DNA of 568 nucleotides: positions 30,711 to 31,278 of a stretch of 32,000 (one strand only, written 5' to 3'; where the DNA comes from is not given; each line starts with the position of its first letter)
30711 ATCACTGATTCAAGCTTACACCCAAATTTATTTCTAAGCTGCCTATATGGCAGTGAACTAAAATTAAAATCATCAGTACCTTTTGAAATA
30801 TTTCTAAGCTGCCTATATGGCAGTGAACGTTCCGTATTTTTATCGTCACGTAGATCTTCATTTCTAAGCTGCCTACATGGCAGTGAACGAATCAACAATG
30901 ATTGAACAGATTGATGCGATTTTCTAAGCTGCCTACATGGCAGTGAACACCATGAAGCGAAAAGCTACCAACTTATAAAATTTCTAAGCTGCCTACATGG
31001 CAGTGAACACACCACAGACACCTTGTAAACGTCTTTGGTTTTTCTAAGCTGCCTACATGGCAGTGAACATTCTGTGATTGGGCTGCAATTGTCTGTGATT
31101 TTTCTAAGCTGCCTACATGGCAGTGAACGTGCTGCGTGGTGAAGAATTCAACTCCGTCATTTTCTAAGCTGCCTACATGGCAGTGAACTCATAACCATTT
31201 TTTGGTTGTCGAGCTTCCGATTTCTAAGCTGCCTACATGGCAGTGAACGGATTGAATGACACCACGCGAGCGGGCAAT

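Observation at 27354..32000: Large type I-F CRISPR array sits directly behind a tRNA-fragment/P4-type integrase junction: CRISPR(-Cas) as apparent cargo of a tRNA-targeting island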

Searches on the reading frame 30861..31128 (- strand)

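Call 44: find_homologous_proteins(query=L013:2582-3550:+, max_evalue=1e-60)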
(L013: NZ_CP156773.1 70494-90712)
Query L013:2582-3550:+ (322 aa): 7975 proteins with E <= 1e-60 among 8000 candidates; the best 120 are listed.
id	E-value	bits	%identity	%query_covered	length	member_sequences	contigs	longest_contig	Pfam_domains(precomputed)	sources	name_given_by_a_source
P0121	3.9e-204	695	93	100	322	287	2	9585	PF01867.22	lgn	-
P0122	2.8e-203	692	93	100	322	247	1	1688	PF01867.22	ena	-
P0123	1.5e-193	660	89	100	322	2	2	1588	PF01867.22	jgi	-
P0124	1.5e-193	660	89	100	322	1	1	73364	PF01867.22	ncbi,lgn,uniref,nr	ncbi:type I-F CRISPR-associated endonuclease Cas1 [Acinetobacter sp. WCHAc060033]|uniref:type I-F CR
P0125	3.1e-192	656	88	100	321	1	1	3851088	PF01867.22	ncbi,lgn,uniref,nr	ncbi:type I-F CRISPR-associated endonuclease Cas1 [Acinetobacter wuhouensis]|uniref:type I-F CRISPR-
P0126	4.3e-192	655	88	100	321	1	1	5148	PF01867.22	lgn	-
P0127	8.3e-192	654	87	100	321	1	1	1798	PF01867.22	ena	-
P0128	8.1e-191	651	88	100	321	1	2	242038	PF01867.22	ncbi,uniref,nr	ncbi:type I-F CRISPR-associated endonuclease Cas1f [Acinetobacter wuhouensis]|uniref:CRISPR-associat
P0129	1.7e-190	650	87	100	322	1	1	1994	PF01867.22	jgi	-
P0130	6.3e-190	648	87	100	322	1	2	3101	PF01867.22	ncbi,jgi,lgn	-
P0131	8.6e-190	648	87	100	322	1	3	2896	PF01867.22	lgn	-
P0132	1.0e-189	647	87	99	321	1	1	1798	PF01867.22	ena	-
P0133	2.2e-189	646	87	100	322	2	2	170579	PF01867.22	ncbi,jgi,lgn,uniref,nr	ncbi:type I-F CRISPR-associated endonuclease Cas1f [Acinetobacter gerneri]|jgi:CRISPR-associated pro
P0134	6.0e-189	645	86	100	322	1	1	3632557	PF01867.22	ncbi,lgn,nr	ncbi:type I-F CRISPR-associated endonuclease Cas1f [Acinetobacter johnsonii]|nr:type I-F CRISPR-asso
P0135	7.9e-189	644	86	100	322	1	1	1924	PF01867.22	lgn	-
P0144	2.4e-185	633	87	100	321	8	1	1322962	PF01867.22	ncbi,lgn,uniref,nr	ncbi:type I-F CRISPR-associated endonuclease Cas1f [Acinetobacter populi]|uniref:CRISPR-associated e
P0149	1.8e-184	630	88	98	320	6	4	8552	PF01867.22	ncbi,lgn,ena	-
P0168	6.7e-182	622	87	98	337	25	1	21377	PF01867.22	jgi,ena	-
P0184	1.8e-180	617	86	97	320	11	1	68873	PF01867.22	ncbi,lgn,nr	ncbi:MAG: type I-F CRISPR-associated endonuclease Cas1 [Moraxellaceae bacterium]|nr:MAG: type I-F CR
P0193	4.4e-180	616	86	98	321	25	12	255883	PF01867.22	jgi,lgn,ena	-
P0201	1.4e-179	614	85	98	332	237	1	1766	PF01867.22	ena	-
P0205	1.6e-179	614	85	97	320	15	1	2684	PF01867.22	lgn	-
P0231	1.5e-178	611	84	99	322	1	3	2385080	PF01867.22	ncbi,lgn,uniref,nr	ncbi:CRISPR-associated endonuclease cas1 [Acinetobacter sp. ANC 3789]|uniref:type I-F CRISPR-associa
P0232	1.6e-178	611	86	98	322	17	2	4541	PF01867.22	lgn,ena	-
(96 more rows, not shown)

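Call 62: list_cluster_members(proteins=[P0121, P0122, P0201, P0168, P0193, P0144, P0184, P0232, P0205, P0149])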
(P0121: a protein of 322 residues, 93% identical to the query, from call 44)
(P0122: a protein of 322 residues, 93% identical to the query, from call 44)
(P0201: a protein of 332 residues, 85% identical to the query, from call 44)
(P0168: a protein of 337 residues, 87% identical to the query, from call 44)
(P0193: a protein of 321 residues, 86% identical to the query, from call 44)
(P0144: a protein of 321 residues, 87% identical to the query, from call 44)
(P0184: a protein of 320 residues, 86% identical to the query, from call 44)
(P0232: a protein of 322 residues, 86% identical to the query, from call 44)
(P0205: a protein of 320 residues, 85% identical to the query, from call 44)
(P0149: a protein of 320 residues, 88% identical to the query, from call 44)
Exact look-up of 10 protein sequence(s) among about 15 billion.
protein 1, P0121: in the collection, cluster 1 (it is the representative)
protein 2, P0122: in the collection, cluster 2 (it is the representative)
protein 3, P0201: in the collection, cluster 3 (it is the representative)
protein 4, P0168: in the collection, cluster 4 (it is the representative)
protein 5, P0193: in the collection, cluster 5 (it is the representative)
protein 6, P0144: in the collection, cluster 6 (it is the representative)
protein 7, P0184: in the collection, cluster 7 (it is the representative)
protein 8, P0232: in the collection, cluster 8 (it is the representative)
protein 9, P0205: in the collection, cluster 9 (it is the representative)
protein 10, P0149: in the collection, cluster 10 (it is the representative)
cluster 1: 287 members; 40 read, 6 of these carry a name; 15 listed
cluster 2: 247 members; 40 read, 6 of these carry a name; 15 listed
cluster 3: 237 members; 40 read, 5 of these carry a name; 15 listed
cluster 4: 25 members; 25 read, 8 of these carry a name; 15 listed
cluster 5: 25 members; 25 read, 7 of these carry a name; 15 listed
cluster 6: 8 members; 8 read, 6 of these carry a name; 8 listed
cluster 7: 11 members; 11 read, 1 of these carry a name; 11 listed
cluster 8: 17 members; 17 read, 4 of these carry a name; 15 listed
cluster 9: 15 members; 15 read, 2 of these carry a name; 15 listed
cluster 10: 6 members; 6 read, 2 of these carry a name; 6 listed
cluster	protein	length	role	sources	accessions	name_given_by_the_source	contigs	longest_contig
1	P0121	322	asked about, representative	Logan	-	-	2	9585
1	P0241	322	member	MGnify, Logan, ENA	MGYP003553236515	FL=1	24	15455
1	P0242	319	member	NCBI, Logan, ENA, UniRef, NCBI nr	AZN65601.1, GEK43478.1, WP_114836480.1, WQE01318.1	type I-F CRISPR-associated endonuclease Cas1f [Acinetobacter johnsonii] | CRISPR-associated endonuclease Cas1 n=1 Tax=Acinetobacter johnsonii TaxID=40214 ...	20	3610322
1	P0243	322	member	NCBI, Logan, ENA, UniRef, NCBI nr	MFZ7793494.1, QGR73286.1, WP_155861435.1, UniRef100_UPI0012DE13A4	type I-F CRISPR-associated endonuclease Cas1f [Acinetobacter lwoffii] | type I-F CRISPR-associated endonuclease Cas1f n=1 Tax=Acinetobacter lwoffii TaxID=28090 ...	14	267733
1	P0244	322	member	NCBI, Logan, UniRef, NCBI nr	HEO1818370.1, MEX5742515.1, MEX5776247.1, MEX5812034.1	type I-F CRISPR-associated endonuclease Cas1f [Acinetobacter baumannii] | type I-F CRISPR-associated endonuclease Cas1f n=1 Tax=Acinetobacter baumannii TaxID=470 ... | type I-F CRISPR-associated endonuclease Cas1 [Acinetobacter baumannii]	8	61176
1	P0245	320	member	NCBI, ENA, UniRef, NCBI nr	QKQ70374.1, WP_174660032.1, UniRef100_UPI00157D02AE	type I-F CRISPR-associated endonuclease Cas1f [Acinetobacter sp. 10FS3-1] | type I-F CRISPR-associated endonuclease Cas1f n=1 Tax=Acinetobacter sp. 10FS3-1 ...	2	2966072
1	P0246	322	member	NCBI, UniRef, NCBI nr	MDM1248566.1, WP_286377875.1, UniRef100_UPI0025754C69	type I-F CRISPR-associated endonuclease Cas1 [Acinetobacter sp. R933-2] | type I-F CRISPR-associated endonuclease Cas1f n=1 Tax=Acinetobacter sp. R933-2 ... | type I-F CRISPR-associated endonuclease Cas1f [Acinetobacter sp. R933-2]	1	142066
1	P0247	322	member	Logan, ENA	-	-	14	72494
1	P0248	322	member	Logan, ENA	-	-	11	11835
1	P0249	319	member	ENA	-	-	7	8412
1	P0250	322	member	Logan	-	-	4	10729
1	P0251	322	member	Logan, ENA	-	-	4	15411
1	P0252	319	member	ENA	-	-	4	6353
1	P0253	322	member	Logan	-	-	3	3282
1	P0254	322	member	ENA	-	-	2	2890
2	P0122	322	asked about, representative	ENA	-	-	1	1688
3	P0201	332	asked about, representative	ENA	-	-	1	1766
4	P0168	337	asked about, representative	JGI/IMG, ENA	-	-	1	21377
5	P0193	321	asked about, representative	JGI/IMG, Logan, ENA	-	-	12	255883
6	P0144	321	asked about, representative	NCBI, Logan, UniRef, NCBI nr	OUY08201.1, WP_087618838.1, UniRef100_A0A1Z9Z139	type I-F CRISPR-associated endonuclease Cas1f [Acinetobacter populi] | CRISPR-associated endonuclease Cas1 n=1 Tax=Acinetobacter populi TaxID=1582270 ...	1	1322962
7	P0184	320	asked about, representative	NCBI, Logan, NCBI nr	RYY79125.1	MAG: type I-F CRISPR-associated endonuclease Cas1 [Moraxellaceae bacterium]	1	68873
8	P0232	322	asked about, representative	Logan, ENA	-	-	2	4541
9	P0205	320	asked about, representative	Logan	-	-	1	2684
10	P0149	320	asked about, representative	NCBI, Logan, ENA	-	-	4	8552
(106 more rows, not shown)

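Call 63: find_encoding_contigs(protein=P0231, flank=10000, max_places=2)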
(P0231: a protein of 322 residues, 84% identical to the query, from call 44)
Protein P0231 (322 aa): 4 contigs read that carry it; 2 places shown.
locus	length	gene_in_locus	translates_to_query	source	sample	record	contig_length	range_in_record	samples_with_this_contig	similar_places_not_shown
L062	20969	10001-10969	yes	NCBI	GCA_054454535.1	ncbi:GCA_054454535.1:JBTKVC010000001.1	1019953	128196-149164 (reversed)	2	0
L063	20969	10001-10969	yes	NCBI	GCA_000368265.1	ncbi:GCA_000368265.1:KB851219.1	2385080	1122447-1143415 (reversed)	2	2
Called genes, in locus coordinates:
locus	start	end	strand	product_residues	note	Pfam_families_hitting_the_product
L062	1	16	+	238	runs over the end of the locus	PF00392:GntR, PF02082:Rrf2 (weak), PF07729:FCD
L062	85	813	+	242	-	PF02743:dCache_1 (weak), PF22673:MCP-like_PDC_1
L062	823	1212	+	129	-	PF00376:MerR, PF13411:MerR_1, PF09278:MerR-DNA-bind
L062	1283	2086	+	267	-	PF01488:Shikimate_DH (faint), PF00106:adh_short, PF01370:Epimerase (weak), PF03435:Sacchrp_dh_NADP (weak), PF08659:KR, PF13561:adh_short_C2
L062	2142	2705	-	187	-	PF00578:AhpC-TSA, PF08534:Redoxin, PF10417:1-cysPrx_C (weak)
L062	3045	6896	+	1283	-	PF00270:DEAD (weak), PF13401:AAA_22 (faint), PF00271:Helicase_C, PF21010:HA2_C, PF07717:OB_NTP_bind, PF11898:DUF3418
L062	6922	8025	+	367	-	PF08545:ACP_syn_III, PF08541:ACP_syn_III_C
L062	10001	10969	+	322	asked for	PF01867:Cas_Cas1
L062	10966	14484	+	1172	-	PF21384:Cas3_I-F_Cas2, PF22590:Cas3-like_C_2, PF21802:Cas3-like_C (faint)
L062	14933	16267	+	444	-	PF09611:Cas_Csy1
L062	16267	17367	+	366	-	PF09614:Cas_Csy2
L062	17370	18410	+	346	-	PF09615:Cas_Csy3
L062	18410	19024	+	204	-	PF09618:Cas_Csy4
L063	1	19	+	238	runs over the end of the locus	PF00392:GntR, PF02082:Rrf2 (weak), PF07729:FCD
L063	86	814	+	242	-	PF02743:dCache_1 (faint), PF22673:MCP-like_PDC_1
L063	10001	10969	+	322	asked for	PF01867:Cas_Cas1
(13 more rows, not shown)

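Call 64: find_encoding_contigs(protein=P0134, flank=10000, max_places=2)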
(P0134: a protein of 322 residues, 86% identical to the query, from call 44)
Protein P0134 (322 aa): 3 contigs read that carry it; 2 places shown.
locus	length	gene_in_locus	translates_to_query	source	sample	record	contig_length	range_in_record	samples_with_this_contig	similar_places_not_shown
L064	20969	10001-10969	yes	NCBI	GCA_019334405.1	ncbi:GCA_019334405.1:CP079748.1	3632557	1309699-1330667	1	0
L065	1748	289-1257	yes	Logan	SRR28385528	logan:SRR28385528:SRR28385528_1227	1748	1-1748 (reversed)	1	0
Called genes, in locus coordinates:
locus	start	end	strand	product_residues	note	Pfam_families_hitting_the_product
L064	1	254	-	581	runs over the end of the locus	PF27104:FimW_N, PF27125:FimW_C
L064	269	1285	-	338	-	PF04055:Radical_SAM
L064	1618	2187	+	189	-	PF08207:EFP_N, PF01132:EFP, PF09285:Elong-fact-P_C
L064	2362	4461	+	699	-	PF02554:CstA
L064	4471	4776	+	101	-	PF04328:Sel_put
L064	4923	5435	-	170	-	-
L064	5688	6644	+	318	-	PF00004:AAA (weak), PF07726:AAA_3, PF07728:AAA_5, PF17863:AAA_lid_2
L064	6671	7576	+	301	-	-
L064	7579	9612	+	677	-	PF11992:TgpA_N, PF01841:Transglut_core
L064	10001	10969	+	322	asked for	PF01867:Cas_Cas1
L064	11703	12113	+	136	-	PF20158:Cas5fv_helical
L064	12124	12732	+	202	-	PF09618:Cas_Csy4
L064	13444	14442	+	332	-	PF08908:MesX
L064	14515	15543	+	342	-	PF01717:Meth_synt_2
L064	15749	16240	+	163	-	PF01613:Flavin_Reduct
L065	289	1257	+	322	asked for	PF01867:Cas_Cas1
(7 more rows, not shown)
